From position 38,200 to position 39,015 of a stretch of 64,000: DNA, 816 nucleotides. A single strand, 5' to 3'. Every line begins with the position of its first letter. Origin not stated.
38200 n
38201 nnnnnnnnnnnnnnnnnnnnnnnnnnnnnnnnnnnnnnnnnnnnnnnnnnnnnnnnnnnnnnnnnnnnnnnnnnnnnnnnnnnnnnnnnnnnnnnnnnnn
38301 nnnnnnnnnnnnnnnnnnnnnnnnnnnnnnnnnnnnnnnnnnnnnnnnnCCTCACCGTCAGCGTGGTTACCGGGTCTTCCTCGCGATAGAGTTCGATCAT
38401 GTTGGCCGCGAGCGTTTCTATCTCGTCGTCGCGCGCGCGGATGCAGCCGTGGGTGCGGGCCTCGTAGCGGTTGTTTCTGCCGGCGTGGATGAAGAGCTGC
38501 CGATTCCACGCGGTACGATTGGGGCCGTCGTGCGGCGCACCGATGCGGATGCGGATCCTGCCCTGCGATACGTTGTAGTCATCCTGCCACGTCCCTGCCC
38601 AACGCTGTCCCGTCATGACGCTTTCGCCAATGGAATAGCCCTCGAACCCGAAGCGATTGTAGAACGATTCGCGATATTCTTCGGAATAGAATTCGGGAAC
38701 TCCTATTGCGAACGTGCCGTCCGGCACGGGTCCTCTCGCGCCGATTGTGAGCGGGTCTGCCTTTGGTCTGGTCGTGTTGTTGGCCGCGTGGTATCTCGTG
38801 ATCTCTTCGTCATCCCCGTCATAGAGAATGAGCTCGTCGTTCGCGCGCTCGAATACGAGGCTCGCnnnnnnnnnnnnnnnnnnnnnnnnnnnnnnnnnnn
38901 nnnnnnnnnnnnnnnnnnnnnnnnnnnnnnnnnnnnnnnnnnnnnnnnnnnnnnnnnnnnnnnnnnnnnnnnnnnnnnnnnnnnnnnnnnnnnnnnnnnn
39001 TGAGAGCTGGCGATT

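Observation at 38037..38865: RHS-2 ends in an L,D-transpeptidase (YkuD)-like toxin domain and has no recognisable immunity gene before the next RHS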

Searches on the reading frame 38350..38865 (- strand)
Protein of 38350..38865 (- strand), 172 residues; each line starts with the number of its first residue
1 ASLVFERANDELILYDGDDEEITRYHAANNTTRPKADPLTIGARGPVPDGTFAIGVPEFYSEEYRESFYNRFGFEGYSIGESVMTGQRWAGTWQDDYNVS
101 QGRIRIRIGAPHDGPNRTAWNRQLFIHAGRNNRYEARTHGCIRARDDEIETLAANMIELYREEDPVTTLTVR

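Call 5: search_protein_families(library=pfam, proteins=[window:38350-38865:-], max_evalue=1)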
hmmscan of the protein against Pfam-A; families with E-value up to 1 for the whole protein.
window:38350-38865:- (172 aa): 1 family
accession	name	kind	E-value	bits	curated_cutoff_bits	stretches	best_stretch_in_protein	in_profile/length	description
PF03734.19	YkuD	-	8.7e-07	30.1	23.4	1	29-156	19-138/146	L,D-transpeptidase catalytic domain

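Call 6: search_protein_families(library=ncbifam, proteins=[window:38350-38865:-], max_evalue=1)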
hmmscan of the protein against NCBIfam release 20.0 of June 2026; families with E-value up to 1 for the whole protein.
window:38350-38865:- (172 aa): 0 families

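Call 9: search_solved_structures(query=window:38350-38865:-, max_evalue=10, show_alignments=3)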
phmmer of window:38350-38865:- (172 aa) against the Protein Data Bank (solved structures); distinct sequences matched with E-value up to 10: 0.

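Call 10: find_homologous_proteins(query=window:38350-38865:-, max_evalue=0.001)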
Query window:38350-38865:- (172 aa): 1 proteins with E <= 0.001 among 30 candidates.
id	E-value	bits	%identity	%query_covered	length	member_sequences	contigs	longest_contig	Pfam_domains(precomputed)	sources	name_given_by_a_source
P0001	1.9e-57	212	58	100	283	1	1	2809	PF03734.20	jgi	jgi:hypothetical protein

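Call 16: find_encoding_contigs(protein=P0001, flank=10000)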
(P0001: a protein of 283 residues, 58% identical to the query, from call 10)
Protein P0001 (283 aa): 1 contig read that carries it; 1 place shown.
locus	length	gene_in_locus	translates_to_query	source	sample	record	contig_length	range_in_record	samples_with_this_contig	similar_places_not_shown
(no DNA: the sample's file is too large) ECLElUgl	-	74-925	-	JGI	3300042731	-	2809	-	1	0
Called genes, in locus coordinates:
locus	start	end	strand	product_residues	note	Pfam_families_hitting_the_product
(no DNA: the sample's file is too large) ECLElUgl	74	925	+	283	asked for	PF03734:YkuD (weak)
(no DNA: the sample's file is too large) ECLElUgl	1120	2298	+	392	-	-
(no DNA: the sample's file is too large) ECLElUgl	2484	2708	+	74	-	-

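Call 19: predict_structure(alignment_id=A1)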
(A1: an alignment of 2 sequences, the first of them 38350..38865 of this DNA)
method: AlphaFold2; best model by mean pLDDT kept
length: 172 residues; sequences in the alignment: 2
mean_pLDDT: 52.0   pTM: 0.55
mean pLDDT of the five models: 52.0, 35.0, 34.0, 33.8, 32.7
residues with pLDDT >= 90: 0; 70-90: 35; 50-70: 49; < 50: 88
segments of 3 or more residues with pLDDT < 50: 30-44, 55-61, 72-123, 127-140
pLDDT, mean of each block of 10 residues (from residue 1): 80 83 73 36 51 52 54 40 26 31 37 36 46 41 59 68 68 72
secondary structure, 60 per line:
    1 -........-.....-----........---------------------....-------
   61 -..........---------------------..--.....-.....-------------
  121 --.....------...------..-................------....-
elements in order: E2-6 E11-15 E21-28 E50-53 H62-71 E103-107 E123-127 H146-161 E168-171

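Call 25: search_protein_representatives(alignment_id=A1)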
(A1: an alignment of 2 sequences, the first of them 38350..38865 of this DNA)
Query: 2 sequences, 173 profile positions. Proteins with E-value up to 0.001 (for the whole library): 70; up to 1e-10: 30; up to 1e-30: 20. The best 70 are listed.
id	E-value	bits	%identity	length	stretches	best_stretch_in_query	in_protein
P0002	1.4e-82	292.1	-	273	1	1-173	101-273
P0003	9.5e-71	253.5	-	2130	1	1-172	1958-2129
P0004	1.7e-68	246.1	-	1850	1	1-173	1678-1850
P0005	5.0e-61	221.9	-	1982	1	1-173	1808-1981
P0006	1.0e-56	207.8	-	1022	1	1-173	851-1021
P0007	3.5e-53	196.3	-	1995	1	2-172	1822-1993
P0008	6.6e-50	185.6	-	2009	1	3-172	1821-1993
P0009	7.9e-48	178.9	-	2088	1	1-173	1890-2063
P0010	8.9e-46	172.2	-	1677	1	1-173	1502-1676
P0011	3.9e-44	166.8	-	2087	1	2-172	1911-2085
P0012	1.8e-42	161.5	-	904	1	1-172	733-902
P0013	2.4e-42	161.0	-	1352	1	1-173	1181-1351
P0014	5.0e-42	160.0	-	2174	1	1-173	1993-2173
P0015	1.3e-41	158.6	-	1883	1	1-173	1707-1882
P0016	9.0e-41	155.9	-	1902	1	1-173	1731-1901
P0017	4.6e-39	150.3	-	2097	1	1-173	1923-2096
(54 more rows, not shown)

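Call 31: search_solved_structures(query=A2, max_evalue=10, show_alignments=3)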
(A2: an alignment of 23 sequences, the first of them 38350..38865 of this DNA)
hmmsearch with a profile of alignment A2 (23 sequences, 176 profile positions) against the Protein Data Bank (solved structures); distinct sequences matched with E-value up to 10: 1.
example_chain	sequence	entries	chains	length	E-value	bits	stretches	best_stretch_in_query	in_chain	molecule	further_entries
3ect_A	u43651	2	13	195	0.017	18.2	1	77-144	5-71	Hexapeptide-repeat containing-acetyltransferase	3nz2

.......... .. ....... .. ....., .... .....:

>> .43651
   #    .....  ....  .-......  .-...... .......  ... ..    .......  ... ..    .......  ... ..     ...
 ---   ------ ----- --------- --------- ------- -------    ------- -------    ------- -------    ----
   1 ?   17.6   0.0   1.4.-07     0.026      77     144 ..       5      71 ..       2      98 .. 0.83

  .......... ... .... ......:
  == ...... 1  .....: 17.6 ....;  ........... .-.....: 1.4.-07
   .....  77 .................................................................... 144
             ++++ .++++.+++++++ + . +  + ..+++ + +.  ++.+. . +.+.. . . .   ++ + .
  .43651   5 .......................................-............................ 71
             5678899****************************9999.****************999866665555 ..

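Call 34: find_related_loci(query=A3, collection=genome_contigs, flank=6000)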
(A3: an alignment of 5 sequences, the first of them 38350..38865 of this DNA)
Query A3 (172 aa) in genome_contigs; peptide patterns used: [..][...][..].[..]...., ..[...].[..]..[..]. (x = any residue, [..] = any of these).
46 stretches matched a pattern; 1 encode a relative of the query (tblastn E <= 1e-3); 1 distinct loci.
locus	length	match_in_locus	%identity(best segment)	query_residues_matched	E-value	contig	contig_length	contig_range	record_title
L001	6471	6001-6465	44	1-157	3e-40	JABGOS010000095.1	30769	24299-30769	MAG: Deltaproteobacteria bacterium isolate co234_bin13 NODE_2954_length_30769_cov_4.830631, whole genome shotgun sequenc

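Call 35: find_related_loci(query=A3, collection=metagenome_contigs, flank=6000)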
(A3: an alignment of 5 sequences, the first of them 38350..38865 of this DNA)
Query A3 (172 aa) in metagenome_contigs; peptide patterns used: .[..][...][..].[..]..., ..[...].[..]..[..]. (x = any residue, [..] = any of these).
80 stretches matched a pattern; 3 encode a relative of the query (tblastn E <= 1e-3); 3 distinct loci.
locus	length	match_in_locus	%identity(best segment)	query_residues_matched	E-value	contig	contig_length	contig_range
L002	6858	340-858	53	1-172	2e-56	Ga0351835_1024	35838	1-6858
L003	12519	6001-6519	53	1-172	2e-56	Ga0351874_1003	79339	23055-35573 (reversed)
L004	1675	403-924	42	1-172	7e-40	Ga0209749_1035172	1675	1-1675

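Call 36: predict_structure(alignment_id=A2)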
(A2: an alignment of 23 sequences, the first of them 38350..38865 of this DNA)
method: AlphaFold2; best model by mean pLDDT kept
length: 172 residues; sequences in the alignment: 23
mean_pLDDT: 96.7   pTM: 0.92
mean pLDDT of the five models: 96.7, 96.2, 96.2, 96.2, 95.7
residues with pLDDT >= 90: 170; 70-90: 2; 50-70: 0; < 50: 0
segments of 3 or more residues with pLDDT < 50: none
pLDDT, mean of each block of 10 residues (from residue 1): 98 98 98 96 95 98 97 94 95 95 98 93 97 97 98 98 98 98
secondary structure, 60 per line:
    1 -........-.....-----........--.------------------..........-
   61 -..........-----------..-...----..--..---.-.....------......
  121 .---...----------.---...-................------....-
elements in order: E2-6 E11-15 E21-28 E50-59 H62-71 E104-108 H115-121 E125-127 E142-144 H146-161 E168-171

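Call 42: find_encoding_contigs(protein=P0003, flank=8000, max_places=3)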
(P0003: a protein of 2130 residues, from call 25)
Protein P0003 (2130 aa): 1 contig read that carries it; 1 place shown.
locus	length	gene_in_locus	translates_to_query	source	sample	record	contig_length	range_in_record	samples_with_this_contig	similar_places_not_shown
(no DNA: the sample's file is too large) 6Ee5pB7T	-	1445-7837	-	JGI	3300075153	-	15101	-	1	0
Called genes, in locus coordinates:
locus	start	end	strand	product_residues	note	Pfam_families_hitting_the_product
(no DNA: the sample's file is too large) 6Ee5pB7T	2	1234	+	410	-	?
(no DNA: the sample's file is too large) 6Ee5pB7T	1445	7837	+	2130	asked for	PF20148:DUF6531, PF05593:RHS_repeat (weak), PF25023:TEN_YD-shell, PF05593:RHS_repeat, PF25023:TEN_YD-shell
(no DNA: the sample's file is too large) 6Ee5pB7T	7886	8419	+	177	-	PF10543:ORF6N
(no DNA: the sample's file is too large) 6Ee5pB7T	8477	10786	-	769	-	PF12146:Hydrolase_4 (weak)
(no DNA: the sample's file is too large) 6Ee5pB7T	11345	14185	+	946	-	-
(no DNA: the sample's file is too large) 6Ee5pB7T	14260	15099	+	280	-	?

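Call 43: find_encoding_contigs(protein=P0004, flank=8000, max_places=3)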
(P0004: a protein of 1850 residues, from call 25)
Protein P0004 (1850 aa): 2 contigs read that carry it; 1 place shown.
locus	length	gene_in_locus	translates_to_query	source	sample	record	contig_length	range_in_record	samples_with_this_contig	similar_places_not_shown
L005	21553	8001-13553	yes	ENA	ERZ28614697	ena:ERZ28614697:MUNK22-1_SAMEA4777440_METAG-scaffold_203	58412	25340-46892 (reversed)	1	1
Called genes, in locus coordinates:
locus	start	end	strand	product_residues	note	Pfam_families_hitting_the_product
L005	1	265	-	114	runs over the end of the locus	-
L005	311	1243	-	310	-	PF02016:Peptidase_S66, PF17676:Peptidase_S66C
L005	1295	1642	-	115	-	-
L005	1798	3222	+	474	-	PF25145:NfeD1b_N, PF24961:NfeD_membrane, PF01957:NfeD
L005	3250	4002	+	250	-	PF01145:Band_7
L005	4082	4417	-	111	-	-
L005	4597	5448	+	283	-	PF00512:HisKA, PF02518:HATPase_c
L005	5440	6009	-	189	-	PF09335:VTT_dom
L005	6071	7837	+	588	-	PF00069:Pkinase, PF07714:PK_Tyr_Ser-Thr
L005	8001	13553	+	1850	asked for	PF20148:DUF6531, PF05593:RHS_repeat (weak), PF25023:TEN_YD-shell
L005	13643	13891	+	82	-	-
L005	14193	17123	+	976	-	PF00082:Peptidase_S8, PF13517:FG-GAP_3 (faint)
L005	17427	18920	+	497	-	-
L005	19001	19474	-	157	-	-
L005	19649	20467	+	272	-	PF05853:BKACE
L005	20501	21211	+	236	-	-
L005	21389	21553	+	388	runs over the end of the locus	-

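Call 47: find_encoding_contigs(protein=P0005, flank=6000, max_places=2)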
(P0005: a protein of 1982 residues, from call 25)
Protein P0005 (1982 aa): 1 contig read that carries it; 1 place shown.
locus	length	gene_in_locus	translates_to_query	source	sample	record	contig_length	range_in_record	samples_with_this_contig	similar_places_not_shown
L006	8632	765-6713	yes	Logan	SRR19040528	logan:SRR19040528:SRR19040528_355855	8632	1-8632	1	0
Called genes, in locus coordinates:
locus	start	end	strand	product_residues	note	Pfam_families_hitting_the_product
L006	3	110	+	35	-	?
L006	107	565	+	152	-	-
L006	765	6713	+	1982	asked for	PF20148:DUF6531, PF05593:RHS_repeat, PF25023:TEN_YD-shell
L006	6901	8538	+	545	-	PF00069:Pkinase, PF07714:PK_Tyr_Ser-Thr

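Call 48: find_encoding_contigs(protein=P0007, flank=6000, max_places=2)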
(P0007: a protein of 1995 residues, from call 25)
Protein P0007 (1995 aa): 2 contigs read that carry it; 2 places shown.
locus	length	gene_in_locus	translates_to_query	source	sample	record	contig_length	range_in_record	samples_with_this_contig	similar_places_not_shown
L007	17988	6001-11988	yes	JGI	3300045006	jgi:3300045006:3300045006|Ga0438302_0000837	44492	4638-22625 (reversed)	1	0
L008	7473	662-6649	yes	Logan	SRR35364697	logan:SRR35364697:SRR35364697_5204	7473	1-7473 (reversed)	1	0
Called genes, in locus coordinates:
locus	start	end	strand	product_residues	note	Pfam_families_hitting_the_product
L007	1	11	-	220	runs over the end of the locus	PF03548:LolA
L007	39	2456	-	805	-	PF13491:FtsK_4TM, PF17854:FtsK_alpha, PF01580:FtsK_SpoIIIE, PF12846:AAA_10 (faint), PF09397:FtsK_gamma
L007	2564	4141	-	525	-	PF00990:GGDEF, PF08668:HDOD (weak), PF01966:HD, PF13487:HD_5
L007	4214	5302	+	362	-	PF12895:ANAPC3 (faint), PF13181:TPR_8 (faint), PF13424:TPR_12 (faint), PF13428:TPR_14 (faint), PF13432:TPR_16 (faint), PF07719:TPR_2 (weak), PF13174:TPR_6 (weak), PF14559:TPR_19 (weak), +7 more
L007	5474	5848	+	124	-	-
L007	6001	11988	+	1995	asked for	PF20148:DUF6531, PF05593:RHS_repeat (faint), PF25023:TEN_YD-shell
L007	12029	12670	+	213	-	-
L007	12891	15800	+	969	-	PF13517:FG-GAP_3 (faint), PF00082:Peptidase_S8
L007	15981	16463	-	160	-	-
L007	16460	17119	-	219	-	PF09335:VTT_dom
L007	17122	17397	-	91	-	-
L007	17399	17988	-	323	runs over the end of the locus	PF01545:Cation_efflux, PF16916:ZT_dimer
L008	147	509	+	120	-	-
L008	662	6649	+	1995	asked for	PF20148:DUF6531, PF05593:RHS_repeat (faint), PF25023:TEN_YD-shell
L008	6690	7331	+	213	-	-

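Call 49: find_encoding_contigs(protein=P0009, flank=6000, max_places=2)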
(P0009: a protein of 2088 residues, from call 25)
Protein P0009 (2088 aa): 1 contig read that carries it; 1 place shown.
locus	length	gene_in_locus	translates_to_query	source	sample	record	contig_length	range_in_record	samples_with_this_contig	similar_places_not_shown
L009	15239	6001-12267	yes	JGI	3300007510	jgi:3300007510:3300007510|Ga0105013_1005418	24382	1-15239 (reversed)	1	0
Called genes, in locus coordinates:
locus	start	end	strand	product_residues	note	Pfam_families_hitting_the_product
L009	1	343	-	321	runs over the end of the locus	PF01479:S4, PF00849:PseudoU_synth_2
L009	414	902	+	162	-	PF08786:DcrB (weak)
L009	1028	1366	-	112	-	PF12647:RNHCP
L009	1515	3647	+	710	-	PF00128:Alpha-amylase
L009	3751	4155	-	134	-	PF01814:Hemerythrin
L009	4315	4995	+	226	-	PF00578:AhpC-TSA, PF08534:Redoxin, PF10417:1-cysPrx_C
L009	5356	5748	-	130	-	PF02581:TMP-TENI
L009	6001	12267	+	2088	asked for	PF20148:DUF6531, PF05593:RHS_repeat (faint), PF25023:TEN_YD-shell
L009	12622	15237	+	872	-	?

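Call 56: search_protein_families(library=pfam, alignment_id=A2, max_evalue=1)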
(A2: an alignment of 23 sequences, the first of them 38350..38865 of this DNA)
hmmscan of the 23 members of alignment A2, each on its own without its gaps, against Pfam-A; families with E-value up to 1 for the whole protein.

A. member 1, window:38350-38865:- (172 aa): 1 family
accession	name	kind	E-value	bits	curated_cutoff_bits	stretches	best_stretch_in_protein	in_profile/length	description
PF03734.19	YkuD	-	8.7e-07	30.1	23.4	1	29-156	19-138/146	L,D-transpeptidase catalytic domain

B. families by the number of members that match (of 23 scanned): 8 families
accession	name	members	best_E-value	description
PF03734.19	YkuD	22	4.5e-07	L,D-transpeptidase catalytic domain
PF10908.13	Tlde1_dom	9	0.0038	Tlde1 domain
PF08197.16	TT_ORF2a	1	0.032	pORF2a truncated protein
PF22443.2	FbpC-like_RD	1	0.043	FbpC-like, regulatory domain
PF06863.17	DUF1254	1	0.11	Protein of unknown function (DUF1254)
PF15656.11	Tox-HDC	1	0.18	Toxin with a H, D/N and C signature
PF15285.11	BH3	1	0.2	Beclin-1 BH3 domain, Bcl-2-interacting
PF17170.10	DUF5128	1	0.24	6-bladed beta-propeller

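Call 60: fold_search(model_id=the predicted structure, library=pdb)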
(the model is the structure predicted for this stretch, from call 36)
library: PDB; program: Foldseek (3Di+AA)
matches with E <= 10: 64; with E <= 0.001: 12
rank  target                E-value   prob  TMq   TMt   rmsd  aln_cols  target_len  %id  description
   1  7uo3_A                3.8e-06  1.00  0.54  0.53   7.4       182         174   15  Co-crystal structure of Salmonella Typhimurium Tlde1a in complex with D-alanine (released 2022-11-02)
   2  7uma_A                1.3e-05  1.00  0.54  0.54   7.5       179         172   18  Crystal structure of Tlde1a from Salmonella Typhimurium (released 2022-11-02)
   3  7o21_A                2.2e-05  1.00  0.50  0.33   5.7       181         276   13  Structure of Bdellovibrio bacteriovorus Bd1075 (released 2021-04-21)
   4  7uo8_A                6.4e-05  1.00  0.53  0.52   7.6       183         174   18  Co-crystal structure of Salmonella Typhimurium Tlde1a in complex with D-methionine (released 2022-11-02)
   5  4a1i_A                7.7e-05  1.00  0.51  0.52   4.2       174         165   14  ykud from B.subtilis (released 2012-09-26)
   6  7o21_B                9.3e-05  1.00  0.48  0.33   5.6       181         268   13  Structure of Bdellovibrio bacteriovorus Bd1075 (released 2021-04-21)
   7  1y7m_A                2.2e-04  1.00  0.51  0.53   3.8       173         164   13  Crystal Structure of the B. subtilis YkuD protein at 2 A resolution (released 2005-03-01)
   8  4lzh                  2.7e-04  1.00  0.46  0.30  11.2       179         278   14  L,D-transpeptidase from Klebsiella pneumoniae (released 2013-08-21)
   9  8da2                  3.0e-04  1.00  0.41  0.24  13.9       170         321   15  Acinetobacter baumannii L,D-transpeptidase (released 2022-09-14)
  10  6ntw                  3.2e-04  1.00  0.51  0.19  10.7       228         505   10  Crystal structure of E. coli YcbB (released 2019-03-20)
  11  7aj9_B                4.4e-04  1.00  0.46  0.19  11.0       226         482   12  The X-ray Structure of L,D-transpeptidase LdtA from Vibrio cholerae (released 2021-10-06)
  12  7aj9_A                8.9e-04  0.99  0.48  0.19  12.0       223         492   14  The X-ray Structure of L,D-transpeptidase LdtA from Vibrio cholerae (released 2021-10-06)
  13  4lpq                  1.1e-03  1.00  0.43  0.37   6.1       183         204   11  Crystal structure of the L,D-transpeptidase (residues 123-326) from Xylanimonas cellulosilytica DSM 15894 (released 2013-11-13)
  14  4jmn                  1.8e-03  1.00  0.44  0.36   9.9       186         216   13  Crystal structure of LD transpeptidase LdtMt1 from M. tuberculosis (released 2013-10-23)
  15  7kgn                  1.9e-03  0.98  0.46  0.19  11.5       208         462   10  S. Typhi YcbB - ertapenem complex (released 2020-11-25)
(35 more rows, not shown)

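Call 79: find_encoding_contigs(protein=P0014, flank=5000, max_places=2)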
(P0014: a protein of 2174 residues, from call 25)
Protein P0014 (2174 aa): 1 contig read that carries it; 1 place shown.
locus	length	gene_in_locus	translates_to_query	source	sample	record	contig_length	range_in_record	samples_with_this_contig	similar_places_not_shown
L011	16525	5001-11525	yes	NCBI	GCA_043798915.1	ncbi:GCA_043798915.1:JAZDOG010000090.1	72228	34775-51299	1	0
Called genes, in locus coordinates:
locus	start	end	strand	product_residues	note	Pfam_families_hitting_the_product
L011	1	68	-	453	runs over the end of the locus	PF13173:AAA_14, PF13635:DUF4143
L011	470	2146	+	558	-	PF00069:Pkinase, PF01636:APH (faint), PF07714:PK_Tyr_Ser-Thr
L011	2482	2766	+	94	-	PF13412:HTH_24 (faint), PF13443:HTH_26 (faint), PF13744:HTH_37, PF13560:HTH_31 (weak), PF01381:HTH_3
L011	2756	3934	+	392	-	PF08291:Peptidase_M15_3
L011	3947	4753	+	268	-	PF13646:HEAT_2 (faint)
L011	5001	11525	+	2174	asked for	PF20148:DUF6531, PF25023:TEN_YD-shell (weak), PF05593:RHS_repeat (weak), PF25023:TEN_YD-shell, PF05593:RHS_repeat, PF25023:TEN_YD-shell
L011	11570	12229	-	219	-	PF09335:VTT_dom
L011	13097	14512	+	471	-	PF04851:ResIII, PF00270:DEAD (faint)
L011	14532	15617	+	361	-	-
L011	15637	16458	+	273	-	PF05853:BKACE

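Call 80: find_encoding_contigs(protein=P0017, flank=5000, max_places=2)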
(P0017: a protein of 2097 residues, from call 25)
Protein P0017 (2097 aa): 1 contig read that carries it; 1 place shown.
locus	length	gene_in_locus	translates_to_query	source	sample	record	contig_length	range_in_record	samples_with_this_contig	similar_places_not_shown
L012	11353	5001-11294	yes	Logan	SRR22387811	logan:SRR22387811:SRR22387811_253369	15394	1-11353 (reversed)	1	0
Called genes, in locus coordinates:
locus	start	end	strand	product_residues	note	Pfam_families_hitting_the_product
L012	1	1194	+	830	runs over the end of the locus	PF02518:HATPase_c, PF00204:DNA_gyraseB, PF01751:Toprim, PF21249:GyrB_hook, PF18053:GyrB_insert, PF00986:DNA_gyraseB_C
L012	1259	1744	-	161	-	PF08786:DcrB (faint)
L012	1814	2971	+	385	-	PF01479:S4, PF00849:PseudoU_synth_2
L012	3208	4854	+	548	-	PF00069:Pkinase, PF03109:ABC1 (faint), PF07714:PK_Tyr_Ser-Thr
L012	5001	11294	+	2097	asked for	PF20148:DUF6531, PF15283:DUF4595 (faint), PF25023:TEN_YD-shell, PF05593:RHS_repeat, PF25023:TEN_YD-shell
